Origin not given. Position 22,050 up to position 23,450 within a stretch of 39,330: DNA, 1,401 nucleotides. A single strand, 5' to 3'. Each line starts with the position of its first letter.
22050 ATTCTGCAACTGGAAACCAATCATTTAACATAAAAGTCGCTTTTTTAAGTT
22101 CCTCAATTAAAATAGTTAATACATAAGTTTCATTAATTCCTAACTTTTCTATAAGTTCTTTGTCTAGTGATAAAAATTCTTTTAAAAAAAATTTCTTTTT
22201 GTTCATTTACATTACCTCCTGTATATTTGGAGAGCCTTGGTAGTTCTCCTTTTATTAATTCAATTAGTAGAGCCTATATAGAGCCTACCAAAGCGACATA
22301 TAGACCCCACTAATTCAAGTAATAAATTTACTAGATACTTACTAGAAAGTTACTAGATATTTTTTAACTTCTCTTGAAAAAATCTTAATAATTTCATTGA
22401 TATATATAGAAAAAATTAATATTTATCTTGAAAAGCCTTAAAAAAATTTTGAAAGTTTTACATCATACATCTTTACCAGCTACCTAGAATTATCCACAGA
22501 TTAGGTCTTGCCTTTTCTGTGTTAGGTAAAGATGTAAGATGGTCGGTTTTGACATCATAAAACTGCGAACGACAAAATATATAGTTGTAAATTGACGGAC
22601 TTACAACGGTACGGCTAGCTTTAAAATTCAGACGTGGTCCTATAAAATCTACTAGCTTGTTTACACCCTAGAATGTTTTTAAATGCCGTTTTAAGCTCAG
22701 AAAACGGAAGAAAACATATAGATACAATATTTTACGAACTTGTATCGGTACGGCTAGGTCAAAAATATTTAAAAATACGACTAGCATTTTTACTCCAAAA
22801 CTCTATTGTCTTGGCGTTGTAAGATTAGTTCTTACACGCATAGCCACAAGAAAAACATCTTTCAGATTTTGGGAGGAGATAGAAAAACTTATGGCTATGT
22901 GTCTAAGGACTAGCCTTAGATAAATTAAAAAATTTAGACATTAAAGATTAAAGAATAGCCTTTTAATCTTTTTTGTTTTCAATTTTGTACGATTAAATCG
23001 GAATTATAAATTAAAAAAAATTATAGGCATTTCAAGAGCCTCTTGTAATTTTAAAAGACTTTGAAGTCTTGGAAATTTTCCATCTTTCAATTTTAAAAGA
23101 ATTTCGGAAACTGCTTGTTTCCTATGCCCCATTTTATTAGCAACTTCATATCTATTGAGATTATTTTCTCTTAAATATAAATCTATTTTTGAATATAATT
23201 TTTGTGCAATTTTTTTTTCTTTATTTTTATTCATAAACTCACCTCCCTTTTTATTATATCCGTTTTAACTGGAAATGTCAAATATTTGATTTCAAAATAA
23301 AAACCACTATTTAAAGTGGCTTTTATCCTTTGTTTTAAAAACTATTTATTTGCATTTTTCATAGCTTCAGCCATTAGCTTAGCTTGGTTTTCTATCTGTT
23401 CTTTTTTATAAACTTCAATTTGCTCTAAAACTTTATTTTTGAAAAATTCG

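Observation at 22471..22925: ORF-free, GC-elevated ~450-bp segment with 12-nt direct repeat and multiple hairpins: candidate structured non-coding RNA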

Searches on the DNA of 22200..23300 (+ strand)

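Call 5: search_rna_families(source=window, start=22200, end=23300, threshold=evalue, max_evalue=10, show_alignments=3)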
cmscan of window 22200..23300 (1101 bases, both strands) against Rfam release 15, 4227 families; matches with E-value up to 10: 8.
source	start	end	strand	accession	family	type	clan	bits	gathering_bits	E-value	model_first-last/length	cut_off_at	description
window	22518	22608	+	RF01625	ceN28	Gene; snRNA; snoRNA; CD-box;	-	25.2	70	0.0084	1-88/88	no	Caenorhabditis snoRNA ceN28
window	22929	22977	+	RF02386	sau-19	Gene; sRNA;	-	23.4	80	0.16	1-75/75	no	Staphylococcus sRNA sau-19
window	22827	22911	+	RF04205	MIR2606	Gene; miRNA;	-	21.9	139.7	1.9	1-165/165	no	MIR2606 microRNA precursor family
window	22836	22975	+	RF02986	FuFi-1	Gene; sRNA;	-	21.8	59.6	0.026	1-175/175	no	FuFi-1 RNA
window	22819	22919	-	RF03664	MIR6288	Gene; miRNA;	-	18.8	74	1.2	1-92/92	no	MIR6288 microRNA precursor family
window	22257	22317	-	RF03272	mir-2187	Gene; miRNA;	-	17.9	67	5.2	1-62/62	no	mir-2187 microRNA precursor family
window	22253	22325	+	RF03814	mir-2797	Gene; miRNA;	-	16.6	74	9.1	1-77/77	no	mir-2797 microRNA precursor family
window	22274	22374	-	RF00263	SNORA68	Gene; snRNA; snoRNA; HACA-box;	-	15.7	43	5.6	1-133/133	no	Small nucleolar RNA SNORA68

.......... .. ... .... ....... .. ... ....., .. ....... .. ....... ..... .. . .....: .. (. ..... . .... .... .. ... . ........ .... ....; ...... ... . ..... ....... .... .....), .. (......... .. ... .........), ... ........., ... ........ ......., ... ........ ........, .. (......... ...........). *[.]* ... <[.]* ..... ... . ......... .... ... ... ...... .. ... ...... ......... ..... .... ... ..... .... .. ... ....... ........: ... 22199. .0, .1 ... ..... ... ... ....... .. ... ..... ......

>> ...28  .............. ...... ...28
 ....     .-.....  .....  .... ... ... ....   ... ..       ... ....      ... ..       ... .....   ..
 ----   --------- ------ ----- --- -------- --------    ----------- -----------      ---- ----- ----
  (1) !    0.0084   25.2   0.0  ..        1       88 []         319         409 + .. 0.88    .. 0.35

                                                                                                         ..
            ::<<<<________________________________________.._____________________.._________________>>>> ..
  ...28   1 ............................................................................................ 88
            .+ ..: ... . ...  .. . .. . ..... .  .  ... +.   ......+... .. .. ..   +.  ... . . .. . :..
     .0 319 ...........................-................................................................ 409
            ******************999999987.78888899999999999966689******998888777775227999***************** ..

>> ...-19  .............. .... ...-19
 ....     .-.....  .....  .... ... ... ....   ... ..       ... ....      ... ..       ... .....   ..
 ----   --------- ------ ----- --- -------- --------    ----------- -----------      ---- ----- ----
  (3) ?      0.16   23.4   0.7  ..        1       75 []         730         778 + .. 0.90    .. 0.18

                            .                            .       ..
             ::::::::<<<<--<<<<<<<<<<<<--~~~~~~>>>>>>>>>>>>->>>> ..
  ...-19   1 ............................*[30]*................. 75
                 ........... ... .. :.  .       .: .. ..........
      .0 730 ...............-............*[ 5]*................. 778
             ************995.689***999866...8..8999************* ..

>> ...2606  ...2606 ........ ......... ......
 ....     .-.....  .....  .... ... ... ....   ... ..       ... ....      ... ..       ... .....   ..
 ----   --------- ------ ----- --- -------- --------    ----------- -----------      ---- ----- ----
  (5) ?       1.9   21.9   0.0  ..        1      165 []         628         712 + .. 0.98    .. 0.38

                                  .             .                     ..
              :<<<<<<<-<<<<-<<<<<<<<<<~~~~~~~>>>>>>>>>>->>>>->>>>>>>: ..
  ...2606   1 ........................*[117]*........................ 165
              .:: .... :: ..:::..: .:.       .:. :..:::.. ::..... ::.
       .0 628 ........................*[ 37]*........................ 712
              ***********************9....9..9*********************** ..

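Call 7: search_rna_families(source=window, start=22780, end=23010, threshold=evalue, max_evalue=1, show_alignments=4)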
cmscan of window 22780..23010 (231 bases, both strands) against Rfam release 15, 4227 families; matches with E-value up to 1: 5.
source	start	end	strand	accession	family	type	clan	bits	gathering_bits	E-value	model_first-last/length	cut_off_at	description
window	22929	22977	+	RF02386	sau-19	Gene; sRNA;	-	23.4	80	0.033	1-75/75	no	Staphylococcus sRNA sau-19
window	22836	22975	+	RF02986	FuFi-1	Gene; sRNA;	-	21.8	59.6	0.0054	1-175/175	no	FuFi-1 RNA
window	22829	22910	+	RF04051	mir-8517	Gene; miRNA;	-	20.9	70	0.043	1-108/108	no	mir-8517 microRNA precursor family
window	22822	22916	+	RF03263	MIR861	Gene; miRNA;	-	19.8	70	0.23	1-111/111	no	MIR861 microRNA precursor family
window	22841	22897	-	RF00320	snoZ185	Gene; snRNA; snoRNA; CD-box;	-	16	50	0.72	1-86/86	no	Small nucleolar RNA Z185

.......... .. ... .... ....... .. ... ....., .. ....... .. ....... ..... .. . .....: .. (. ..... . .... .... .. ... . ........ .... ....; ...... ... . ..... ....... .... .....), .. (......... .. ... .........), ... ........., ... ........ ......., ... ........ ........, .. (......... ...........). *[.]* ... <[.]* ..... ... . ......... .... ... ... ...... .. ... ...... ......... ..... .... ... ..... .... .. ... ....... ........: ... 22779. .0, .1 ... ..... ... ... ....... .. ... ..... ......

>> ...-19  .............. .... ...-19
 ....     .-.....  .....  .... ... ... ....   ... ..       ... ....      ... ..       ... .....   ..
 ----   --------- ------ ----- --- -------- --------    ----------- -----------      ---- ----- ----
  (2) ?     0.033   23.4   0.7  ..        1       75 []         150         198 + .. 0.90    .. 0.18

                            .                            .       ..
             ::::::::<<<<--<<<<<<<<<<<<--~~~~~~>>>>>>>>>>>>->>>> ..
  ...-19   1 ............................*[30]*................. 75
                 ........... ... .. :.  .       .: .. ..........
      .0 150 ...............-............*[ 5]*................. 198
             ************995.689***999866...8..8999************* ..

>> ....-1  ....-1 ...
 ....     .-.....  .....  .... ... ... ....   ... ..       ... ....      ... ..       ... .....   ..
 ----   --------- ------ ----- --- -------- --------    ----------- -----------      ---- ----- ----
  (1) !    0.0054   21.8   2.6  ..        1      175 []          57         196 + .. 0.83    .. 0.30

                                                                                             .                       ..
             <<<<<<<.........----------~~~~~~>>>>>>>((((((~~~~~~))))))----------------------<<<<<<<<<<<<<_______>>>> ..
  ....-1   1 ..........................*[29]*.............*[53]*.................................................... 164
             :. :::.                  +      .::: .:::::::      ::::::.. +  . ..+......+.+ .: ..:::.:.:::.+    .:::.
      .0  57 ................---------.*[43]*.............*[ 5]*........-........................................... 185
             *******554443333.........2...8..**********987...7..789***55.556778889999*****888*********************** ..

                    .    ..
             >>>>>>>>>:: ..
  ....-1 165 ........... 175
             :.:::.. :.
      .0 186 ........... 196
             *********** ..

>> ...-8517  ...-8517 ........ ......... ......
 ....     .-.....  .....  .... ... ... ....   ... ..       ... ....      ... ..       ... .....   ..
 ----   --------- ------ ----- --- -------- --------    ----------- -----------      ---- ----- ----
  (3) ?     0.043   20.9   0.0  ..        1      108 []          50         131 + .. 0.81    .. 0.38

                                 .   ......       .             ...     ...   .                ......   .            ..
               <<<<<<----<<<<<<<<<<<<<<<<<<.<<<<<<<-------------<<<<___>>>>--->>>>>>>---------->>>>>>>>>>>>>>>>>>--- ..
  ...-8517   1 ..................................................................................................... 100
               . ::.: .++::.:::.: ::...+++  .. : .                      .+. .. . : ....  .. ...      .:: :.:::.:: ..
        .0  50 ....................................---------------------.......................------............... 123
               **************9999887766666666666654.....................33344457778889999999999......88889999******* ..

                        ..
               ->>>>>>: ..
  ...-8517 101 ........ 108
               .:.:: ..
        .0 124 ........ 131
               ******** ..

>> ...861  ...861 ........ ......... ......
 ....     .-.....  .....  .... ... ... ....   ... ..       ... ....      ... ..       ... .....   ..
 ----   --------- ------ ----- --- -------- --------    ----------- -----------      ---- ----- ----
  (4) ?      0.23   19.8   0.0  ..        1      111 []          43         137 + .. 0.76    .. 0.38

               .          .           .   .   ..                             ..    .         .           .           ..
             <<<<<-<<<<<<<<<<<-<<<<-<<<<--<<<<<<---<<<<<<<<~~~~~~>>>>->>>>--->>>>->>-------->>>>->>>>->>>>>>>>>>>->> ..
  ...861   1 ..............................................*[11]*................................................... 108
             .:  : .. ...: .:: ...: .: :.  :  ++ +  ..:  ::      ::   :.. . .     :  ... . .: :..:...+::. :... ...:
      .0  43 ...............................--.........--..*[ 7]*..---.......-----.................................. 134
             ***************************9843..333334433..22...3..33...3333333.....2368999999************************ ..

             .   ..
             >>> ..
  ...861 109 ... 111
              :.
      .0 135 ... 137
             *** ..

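Call 8: search_dna_similar(query=window:22207-23003:+, collection=phages, mode=distant, max_rows=30)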
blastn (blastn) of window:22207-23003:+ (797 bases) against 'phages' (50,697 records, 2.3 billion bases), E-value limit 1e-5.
Records with a match: 2; places in all: 3; records where one place covers at least 80% of the query: 0.
Best place of each record, by identity: 80-90% 2.
By first word of the organism name: Fusobacterium 2.
By host as written in the record: Fusobacterium nucleatum 7_1 1; Fusobacterium nucleatum 1.
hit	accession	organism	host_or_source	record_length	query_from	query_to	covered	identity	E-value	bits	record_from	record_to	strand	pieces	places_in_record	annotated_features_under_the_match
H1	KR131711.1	Fusobacterium phage Funu2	Fusobacterium nucleatum 7_1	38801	103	783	66%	86.6%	3e-113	677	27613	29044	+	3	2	hypothetical protein (x3)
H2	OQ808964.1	Fusobacterium phage vB_FnuS_FNU4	Fusobacterium nucleatum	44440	1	715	28%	82.6%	8e-33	226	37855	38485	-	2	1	none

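Call 9: get_annotated_region(hit=H1, flank=3000)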
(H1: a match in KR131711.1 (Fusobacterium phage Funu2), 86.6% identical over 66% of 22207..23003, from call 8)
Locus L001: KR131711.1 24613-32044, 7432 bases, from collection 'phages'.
description: Fusobacterium phage Funu2 supercont1.1, partial genome.
organism: Fusobacterium phage Funu2 (NCBI taxid 1640978)
taxonomy: Viruses; Duplodnaviria; Heunggongvirae; Uroviricota; Caudoviricetes
host: Fusobacterium nucleatum 7_1; source: -; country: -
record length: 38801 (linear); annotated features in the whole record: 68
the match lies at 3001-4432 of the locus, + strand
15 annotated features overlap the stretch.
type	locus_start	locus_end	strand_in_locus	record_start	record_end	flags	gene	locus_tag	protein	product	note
CDS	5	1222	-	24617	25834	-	-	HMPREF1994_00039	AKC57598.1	replicative DNA helicase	-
CDS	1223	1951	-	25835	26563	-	-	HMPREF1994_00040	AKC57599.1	hypothetical protein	-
CDS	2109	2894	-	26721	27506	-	-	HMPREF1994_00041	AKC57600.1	DNA methylase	-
CDS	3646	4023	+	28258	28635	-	-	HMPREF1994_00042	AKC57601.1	hypothetical protein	-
CDS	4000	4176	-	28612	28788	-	-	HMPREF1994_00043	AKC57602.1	hypothetical protein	-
CDS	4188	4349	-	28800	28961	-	-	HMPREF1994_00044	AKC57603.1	hypothetical protein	-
CDS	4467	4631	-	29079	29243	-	-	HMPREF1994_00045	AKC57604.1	hypothetical protein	-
CDS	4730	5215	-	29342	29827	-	-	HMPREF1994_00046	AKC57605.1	hypothetical protein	-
CDS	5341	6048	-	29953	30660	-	-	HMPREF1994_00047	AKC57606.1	transcriptional repressor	-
CDS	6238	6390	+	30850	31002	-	-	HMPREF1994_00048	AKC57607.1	hypothetical protein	-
CDS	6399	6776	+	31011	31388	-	-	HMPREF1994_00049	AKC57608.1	hypothetical protein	-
CDS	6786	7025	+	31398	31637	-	-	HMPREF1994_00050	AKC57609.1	hypothetical protein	-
CDS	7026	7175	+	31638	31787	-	-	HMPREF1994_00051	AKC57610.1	hypothetical protein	-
CDS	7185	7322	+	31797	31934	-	-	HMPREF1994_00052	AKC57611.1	hypothetical protein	-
CDS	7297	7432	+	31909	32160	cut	-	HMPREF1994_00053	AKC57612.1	hypothetical protein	-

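Call 10: get_annotated_region(hit=H2, flank=3000)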
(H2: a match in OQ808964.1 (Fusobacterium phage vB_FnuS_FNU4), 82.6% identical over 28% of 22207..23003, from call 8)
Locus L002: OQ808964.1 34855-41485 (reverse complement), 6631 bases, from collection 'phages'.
description: Fusobacterium phage vB_FnuS_FNU4, complete genome.
organism: Fusobacterium phage vB_FnuS_FNU4 (NCBI taxid 3041488)
taxonomy: Viruses; Duplodnaviria; Heunggongvirae; Uroviricota; Caudoviricetes
host: Fusobacterium nucleatum; source: -; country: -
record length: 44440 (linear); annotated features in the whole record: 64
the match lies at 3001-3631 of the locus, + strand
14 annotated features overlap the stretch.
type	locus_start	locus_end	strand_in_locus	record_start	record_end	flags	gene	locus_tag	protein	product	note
CDS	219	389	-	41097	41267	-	-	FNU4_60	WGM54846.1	hypothetical protein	-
CDS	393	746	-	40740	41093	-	-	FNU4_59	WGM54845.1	putative endodeoxyribonuclease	putative Endodeoxyribonuclease RusA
CDS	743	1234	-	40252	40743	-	-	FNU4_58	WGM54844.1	hypothetical protein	-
CDS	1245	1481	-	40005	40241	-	-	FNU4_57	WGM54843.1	hypothetical protein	-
CDS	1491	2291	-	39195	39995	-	-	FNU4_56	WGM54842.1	putative IstB-like ATP binding protein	-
CDS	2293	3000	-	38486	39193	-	-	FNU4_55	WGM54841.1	putative helix-turn-helix domain protein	-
CDS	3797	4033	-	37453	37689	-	-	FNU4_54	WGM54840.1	putative helix-turn-helix transcriptional regulator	-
CDS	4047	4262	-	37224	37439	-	-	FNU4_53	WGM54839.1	hypothetical protein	-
CDS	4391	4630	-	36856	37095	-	-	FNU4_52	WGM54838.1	hypothetical protein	-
CDS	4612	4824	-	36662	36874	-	-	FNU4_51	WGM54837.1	putative metal binding domain protein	putative Metal binding domain of Ada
CDS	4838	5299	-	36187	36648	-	-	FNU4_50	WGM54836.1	hypothetical protein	-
CDS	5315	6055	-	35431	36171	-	-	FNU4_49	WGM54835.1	putative repressor protein CI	-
CDS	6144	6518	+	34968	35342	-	-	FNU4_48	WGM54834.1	hypothetical protein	-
CDS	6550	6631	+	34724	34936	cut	-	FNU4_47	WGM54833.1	hypothetical protein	-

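Call 53: build_rna_model(alignment_id=A4, structure=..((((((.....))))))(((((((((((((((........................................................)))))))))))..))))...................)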
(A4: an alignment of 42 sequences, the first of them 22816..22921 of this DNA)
Model R1 built from alignment A4 (42 sequences, 126 columns); structure: as given.
model positions 114; base pairs 21; branch points 1; effective number of sequences 1.7; information 0.591 bits per position. Calibrated on 0.2 Mb of random sequence (short: E-values are rough).
structure used (alignment columns):
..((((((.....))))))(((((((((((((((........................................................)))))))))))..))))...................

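Call 54: search_with_rna_model(model_id=R1, source=window, max_evalue=10, filters=off)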
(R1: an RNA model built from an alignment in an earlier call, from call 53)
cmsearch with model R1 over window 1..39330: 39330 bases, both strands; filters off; matches with E-value up to 10: 25.
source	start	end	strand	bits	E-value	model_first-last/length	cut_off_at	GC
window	22816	22921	-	106.4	9.5e-22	1-114/114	no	0.37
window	22817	22922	+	53.5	5.4e-10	1-114/114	no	0.36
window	36332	36377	+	13.2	0.5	30-84/114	no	0.22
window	37200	37259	+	11.8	1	29-85/114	no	0.25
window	10676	10722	+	11.6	1.1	28-86/114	no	0.26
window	15843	15940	+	10.6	1.9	1-114/114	no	0.36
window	36500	36563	-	10.1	2.5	1-114/114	no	0.25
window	18368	18420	+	9.5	3.3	26-88/114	no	0.21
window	23961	24021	+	8.8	4.7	1-114/114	no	0.3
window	16038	16147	+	8.8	4.8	1-114/114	no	0.31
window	25974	26014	-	8.7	4.9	1-114/114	no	0.22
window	25356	25397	+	8.7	4.9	31-83/114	no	0.21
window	29242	29291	-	8.3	6.1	32-82/114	no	0.3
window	5454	5552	-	8.2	6.5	1-114/114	no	0.29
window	20722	20838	+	7.9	7.4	1-114/114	no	0.34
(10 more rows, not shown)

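Call 63: build_rna_model(alignment_id=A2, structure=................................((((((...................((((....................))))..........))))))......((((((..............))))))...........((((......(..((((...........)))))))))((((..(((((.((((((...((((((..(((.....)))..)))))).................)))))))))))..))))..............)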
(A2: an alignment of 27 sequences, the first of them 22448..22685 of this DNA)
Model R2 built from alignment A2 (27 sequences, 277 columns); structure: as given.
model positions 242; base pairs 49; branch points 3; effective number of sequences 1.3; information 0.591 bits per position. Calibrated on 0.2 Mb of random sequence (short: E-values are rough).
structure used (alignment columns):
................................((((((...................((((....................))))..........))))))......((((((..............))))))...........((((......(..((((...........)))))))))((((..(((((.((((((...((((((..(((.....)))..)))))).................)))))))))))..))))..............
